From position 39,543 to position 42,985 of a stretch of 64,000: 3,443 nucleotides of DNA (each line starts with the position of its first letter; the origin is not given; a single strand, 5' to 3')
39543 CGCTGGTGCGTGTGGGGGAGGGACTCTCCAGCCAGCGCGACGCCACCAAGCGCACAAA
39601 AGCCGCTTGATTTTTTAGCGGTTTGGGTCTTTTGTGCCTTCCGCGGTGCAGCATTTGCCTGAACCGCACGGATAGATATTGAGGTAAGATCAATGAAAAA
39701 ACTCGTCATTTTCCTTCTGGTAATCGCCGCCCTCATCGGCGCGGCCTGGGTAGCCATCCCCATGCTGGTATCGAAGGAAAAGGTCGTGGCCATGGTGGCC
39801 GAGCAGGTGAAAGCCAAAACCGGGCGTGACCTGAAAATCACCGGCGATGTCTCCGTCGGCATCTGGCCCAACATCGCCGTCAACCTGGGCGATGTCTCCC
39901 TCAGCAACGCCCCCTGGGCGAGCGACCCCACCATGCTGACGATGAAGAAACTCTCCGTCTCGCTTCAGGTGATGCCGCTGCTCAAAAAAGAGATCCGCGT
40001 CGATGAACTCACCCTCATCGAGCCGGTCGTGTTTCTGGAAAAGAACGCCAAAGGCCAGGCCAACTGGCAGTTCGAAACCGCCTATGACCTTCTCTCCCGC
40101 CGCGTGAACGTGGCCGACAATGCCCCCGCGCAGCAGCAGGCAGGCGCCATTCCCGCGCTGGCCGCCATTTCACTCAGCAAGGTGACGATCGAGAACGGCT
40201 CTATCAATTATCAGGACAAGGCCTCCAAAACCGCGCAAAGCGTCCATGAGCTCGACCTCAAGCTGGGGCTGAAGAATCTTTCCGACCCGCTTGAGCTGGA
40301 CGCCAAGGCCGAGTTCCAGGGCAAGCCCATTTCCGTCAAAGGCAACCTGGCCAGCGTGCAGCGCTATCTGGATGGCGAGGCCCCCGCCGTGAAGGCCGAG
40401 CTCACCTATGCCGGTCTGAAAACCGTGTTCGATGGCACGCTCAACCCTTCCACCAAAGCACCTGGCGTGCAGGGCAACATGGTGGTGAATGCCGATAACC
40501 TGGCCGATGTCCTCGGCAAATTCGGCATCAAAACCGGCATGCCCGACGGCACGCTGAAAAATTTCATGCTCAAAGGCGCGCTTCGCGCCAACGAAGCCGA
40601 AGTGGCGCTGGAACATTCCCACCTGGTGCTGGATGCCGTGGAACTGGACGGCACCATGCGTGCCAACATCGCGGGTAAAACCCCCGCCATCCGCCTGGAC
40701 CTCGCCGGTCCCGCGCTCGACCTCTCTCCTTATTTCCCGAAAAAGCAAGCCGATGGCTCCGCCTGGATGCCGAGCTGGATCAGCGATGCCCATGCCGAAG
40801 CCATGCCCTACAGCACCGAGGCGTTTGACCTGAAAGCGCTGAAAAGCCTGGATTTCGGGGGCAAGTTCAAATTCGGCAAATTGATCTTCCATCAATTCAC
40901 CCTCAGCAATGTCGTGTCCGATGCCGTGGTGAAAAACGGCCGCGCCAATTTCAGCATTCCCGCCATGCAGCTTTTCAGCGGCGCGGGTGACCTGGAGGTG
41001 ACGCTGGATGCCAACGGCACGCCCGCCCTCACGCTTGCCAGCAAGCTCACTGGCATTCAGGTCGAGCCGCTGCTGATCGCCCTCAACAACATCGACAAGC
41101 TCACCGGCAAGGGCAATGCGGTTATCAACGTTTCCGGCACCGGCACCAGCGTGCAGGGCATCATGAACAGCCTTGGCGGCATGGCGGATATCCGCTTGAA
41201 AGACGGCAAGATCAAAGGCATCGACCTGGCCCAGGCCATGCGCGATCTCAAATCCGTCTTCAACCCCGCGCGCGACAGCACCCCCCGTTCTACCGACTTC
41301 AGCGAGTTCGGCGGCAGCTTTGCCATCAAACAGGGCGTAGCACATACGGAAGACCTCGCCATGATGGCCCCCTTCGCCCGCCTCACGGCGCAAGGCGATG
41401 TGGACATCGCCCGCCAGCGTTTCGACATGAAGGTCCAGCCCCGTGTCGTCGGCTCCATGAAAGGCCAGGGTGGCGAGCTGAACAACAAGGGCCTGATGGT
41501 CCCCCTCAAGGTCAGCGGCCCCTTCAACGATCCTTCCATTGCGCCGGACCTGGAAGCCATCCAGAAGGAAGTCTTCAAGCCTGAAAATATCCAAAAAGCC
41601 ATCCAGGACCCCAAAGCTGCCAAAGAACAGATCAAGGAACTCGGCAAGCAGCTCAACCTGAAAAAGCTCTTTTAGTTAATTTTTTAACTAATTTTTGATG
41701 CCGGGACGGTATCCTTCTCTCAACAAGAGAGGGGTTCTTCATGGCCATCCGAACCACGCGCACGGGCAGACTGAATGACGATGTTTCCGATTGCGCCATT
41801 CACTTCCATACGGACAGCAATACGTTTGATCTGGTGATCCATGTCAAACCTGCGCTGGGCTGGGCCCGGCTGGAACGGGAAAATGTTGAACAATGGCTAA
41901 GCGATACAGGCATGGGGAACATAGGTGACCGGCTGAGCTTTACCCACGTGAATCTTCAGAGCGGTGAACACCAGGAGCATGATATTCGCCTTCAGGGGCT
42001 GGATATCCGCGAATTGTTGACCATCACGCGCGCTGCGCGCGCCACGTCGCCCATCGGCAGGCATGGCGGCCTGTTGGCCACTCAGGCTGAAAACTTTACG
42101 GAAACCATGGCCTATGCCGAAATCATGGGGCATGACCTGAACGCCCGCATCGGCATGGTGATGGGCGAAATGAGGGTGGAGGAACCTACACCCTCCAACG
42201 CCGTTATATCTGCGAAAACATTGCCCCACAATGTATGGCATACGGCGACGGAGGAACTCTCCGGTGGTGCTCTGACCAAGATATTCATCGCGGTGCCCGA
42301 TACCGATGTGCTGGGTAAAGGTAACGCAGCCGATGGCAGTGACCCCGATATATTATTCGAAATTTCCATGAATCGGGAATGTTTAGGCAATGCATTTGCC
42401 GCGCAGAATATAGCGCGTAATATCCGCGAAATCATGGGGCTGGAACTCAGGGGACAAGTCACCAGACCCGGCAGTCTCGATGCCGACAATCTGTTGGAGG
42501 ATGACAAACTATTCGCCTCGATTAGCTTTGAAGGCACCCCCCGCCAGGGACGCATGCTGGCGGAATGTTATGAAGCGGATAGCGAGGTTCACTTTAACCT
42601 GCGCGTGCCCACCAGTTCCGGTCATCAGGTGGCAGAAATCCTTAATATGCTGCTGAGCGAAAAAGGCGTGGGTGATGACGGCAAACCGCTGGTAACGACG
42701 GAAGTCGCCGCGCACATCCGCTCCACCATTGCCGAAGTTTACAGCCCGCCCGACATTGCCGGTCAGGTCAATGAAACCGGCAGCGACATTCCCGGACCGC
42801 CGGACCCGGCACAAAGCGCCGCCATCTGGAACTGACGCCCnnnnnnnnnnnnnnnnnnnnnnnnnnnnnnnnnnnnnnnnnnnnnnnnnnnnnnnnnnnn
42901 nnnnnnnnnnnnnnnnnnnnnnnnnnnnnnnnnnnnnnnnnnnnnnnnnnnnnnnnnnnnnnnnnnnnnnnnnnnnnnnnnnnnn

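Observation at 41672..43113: Module locus B: perfect AT palindrome, 364-aa orphan and coupled 90-aa partner between asmA and glyQ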

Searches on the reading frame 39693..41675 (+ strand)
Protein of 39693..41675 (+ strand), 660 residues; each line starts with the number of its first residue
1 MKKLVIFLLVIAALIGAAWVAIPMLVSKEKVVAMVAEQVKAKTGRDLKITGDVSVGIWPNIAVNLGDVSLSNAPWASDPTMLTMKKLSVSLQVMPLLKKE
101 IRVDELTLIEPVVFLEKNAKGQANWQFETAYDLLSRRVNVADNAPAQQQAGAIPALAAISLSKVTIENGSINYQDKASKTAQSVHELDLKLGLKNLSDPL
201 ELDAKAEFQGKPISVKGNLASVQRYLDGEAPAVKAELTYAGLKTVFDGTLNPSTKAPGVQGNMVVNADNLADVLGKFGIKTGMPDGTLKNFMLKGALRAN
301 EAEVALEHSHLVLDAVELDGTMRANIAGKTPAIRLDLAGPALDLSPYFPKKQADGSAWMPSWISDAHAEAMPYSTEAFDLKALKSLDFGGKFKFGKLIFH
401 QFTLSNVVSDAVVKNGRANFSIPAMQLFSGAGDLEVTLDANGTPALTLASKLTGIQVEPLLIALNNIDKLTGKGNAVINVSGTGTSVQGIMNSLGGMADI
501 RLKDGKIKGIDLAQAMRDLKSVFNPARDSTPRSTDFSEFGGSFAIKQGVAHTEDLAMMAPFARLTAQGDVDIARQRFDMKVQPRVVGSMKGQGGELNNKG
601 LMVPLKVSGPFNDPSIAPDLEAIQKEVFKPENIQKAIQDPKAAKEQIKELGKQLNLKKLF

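Call 5: search_protein_families(library=pfam, proteins=[window:39693-41675:+], max_evalue=1)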
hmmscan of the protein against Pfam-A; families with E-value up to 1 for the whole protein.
window:39693-41675:+ (660 aa): 4 families
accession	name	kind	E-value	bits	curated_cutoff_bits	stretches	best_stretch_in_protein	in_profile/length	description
PF05170.20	AsmA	-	7.4e-50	170.8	29.8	2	1-211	1-207/607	AsmA family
PF05359.17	DUF748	-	3.2e-17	62.4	50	1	4-579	18-496/1037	Domain of Unknown Function (DUF748)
PF13116.12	YhdP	-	1.6e-15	56.6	46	2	442-590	1019-1179/1224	YhdP protein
PF07867.16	DUF1654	-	0.33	11.1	27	0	129-150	1-22/70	Protein of unknown function (DUF1654)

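Call 18: find_related_loci(query=window:39693-41675:+, collection=genome_contigs, flank=8000)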
Query window:39693-41675:+ (660 aa) in genome_contigs; peptide patterns used: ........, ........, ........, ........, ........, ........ (x = any residue, [..] = any of these).
516 stretches matched a pattern; 3 encode a relative of the query (tblastn E <= 1e-3); 3 distinct loci.
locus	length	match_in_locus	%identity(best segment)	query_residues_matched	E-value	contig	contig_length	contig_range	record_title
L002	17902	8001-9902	25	1-629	7e-46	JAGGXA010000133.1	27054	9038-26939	MAG: Deltaproteobacteria bacterium isolate AUK140 PB_MBMC_094_c_000000000206, whole genome shotgun sequence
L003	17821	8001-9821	21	13-623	2e-18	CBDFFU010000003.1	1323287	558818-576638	MAG: Alphaproteobacteria bacterium isolate 1dc9c92b-121d-4efa-9d34-c4379e75eccc genome assembly, contig: contig_3, whole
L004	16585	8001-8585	26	470-628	6e-12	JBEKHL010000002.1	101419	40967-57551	MAG: Gammaproteobacteria bacterium isolate SPRUCE 276 SPRUCE_276_2, whole genome shotgun sequence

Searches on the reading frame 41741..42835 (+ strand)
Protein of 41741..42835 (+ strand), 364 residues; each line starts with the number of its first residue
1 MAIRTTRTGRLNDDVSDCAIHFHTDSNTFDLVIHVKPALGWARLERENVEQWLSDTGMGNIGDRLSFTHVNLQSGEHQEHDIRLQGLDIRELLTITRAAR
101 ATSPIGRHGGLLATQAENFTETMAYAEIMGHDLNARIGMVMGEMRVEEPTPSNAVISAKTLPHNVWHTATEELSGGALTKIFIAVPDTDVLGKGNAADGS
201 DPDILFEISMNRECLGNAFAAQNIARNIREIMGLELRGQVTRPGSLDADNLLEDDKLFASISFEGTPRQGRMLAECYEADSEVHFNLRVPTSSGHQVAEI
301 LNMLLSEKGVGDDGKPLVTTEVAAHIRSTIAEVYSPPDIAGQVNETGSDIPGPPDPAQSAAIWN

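Call 5: search_protein_families(library=pfam, proteins=[window:41741-42835:+], max_evalue=1)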
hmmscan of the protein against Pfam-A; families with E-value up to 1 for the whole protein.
window:41741-42835:+ (364 aa): 0 families

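Call 8: search_protein_families(library=ncbifam, proteins=[window:41741-42835:+], max_evalue=1)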
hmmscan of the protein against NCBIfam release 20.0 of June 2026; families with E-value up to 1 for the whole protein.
window:41741-42835:+ (364 aa): 0 families

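Call 9: search_protein_families(library=padloc, proteins=[window:41741-42835:+], max_evalue=1)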
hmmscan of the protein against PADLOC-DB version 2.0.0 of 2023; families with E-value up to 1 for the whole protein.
window:41741-42835:+ (364 aa): 0 families

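Call 10: find_encoding_contigs(protein=window:41741-42835:+, flank=6000, max_places=10)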
Protein window:41741-42835:+ (364 aa): 1 contig read that carries it; 1 place shown.
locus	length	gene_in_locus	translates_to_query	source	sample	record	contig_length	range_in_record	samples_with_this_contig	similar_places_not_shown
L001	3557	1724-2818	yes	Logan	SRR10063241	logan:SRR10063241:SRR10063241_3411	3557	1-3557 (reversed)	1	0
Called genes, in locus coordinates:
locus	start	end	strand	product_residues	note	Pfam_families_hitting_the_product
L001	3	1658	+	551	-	?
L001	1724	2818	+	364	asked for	-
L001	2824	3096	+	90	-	-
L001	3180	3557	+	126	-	?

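Call 11: find_homologous_proteins(query=window:41741-42835:+, max_evalue=0.01)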
Query window:41741-42835:+ (364 aa): 1 proteins with E <= 0.01 among 2494 candidates.
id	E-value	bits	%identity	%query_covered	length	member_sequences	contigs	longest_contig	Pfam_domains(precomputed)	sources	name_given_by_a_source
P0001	5.1e-242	820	100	100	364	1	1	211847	-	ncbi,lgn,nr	ncbi:hypothetical protein GC177_02870 [bacterium]|nr:hypothetical protein [bacterium]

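Call 28: search_solved_structures(query=window:41741-42835:+, max_evalue=10)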
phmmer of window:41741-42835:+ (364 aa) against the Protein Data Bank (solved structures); distinct sequences matched with E-value up to 10: 0.

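Call 32: search_protein_families(library=phrogs, proteins=[window:41741-42835:+], max_evalue=1)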
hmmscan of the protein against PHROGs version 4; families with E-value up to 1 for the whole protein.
window:41741-42835:+ (364 aa): 0 families

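Call 38: predict_structure(protein=window:41741-42835:+)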
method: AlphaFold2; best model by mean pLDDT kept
length: 364 residues; sequences in the alignment: 1
mean_pLDDT: 40.5   pTM: 0.33
mean pLDDT of the five models: 40.5, 39.1, 37.2, 33.5, 29.6
residues with pLDDT >= 90: 0; 70-90: 30; 50-70: 47; < 50: 287
segments of 3 or more residues with pLDDT < 50: 1-16, 38-42, 101-364
pLDDT, mean of each block of 10 residues (from residue 1): 30 49 60 58 62 73 74 55 73 62 44 47 35 35 27 23 27 30 33 30 35 33 36 28 27 27 27 28 30 37 41 39 42 36 37 34 27
secondary structure, 60 per line:
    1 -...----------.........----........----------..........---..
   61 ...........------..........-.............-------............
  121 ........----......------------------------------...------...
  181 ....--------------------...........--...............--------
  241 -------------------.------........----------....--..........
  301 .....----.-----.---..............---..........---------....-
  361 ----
elements in order: E2-4 E15-23 E28-35 H46-55 H59-64 E65-71 E78-87 H89-101 H109-128 H133-138 E169-171 E178-184 E205-211 H212-215 H218-232 H267-274 E285-288 H291-305 H320-333 H337-346 H356-359

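Call 41: search_protein_representatives(protein=window:41741-42835:+)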
Query: 364 residues. Proteins with E-value up to 0.001 (for the whole library): 2; up to 1e-10: 1; up to 1e-30: 1. The best 2 are listed.
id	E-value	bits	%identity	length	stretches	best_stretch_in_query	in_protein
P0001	1.6e-242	820.2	100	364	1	1-364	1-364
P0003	4.3e-06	42.6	25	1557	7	54-130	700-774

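Call 72: search_dna_similar(query=window:41741-42835:+, collection=plasmids, mode=protein, max_evalue=0.01, max_rows=10)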
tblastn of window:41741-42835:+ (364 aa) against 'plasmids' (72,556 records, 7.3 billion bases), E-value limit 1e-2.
No match.

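Call 73: search_dna_similar(query=window:41741-42835:+, collection=phages, mode=protein, max_evalue=0.01, max_rows=10)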
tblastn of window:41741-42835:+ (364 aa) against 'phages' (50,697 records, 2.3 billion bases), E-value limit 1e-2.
No match.
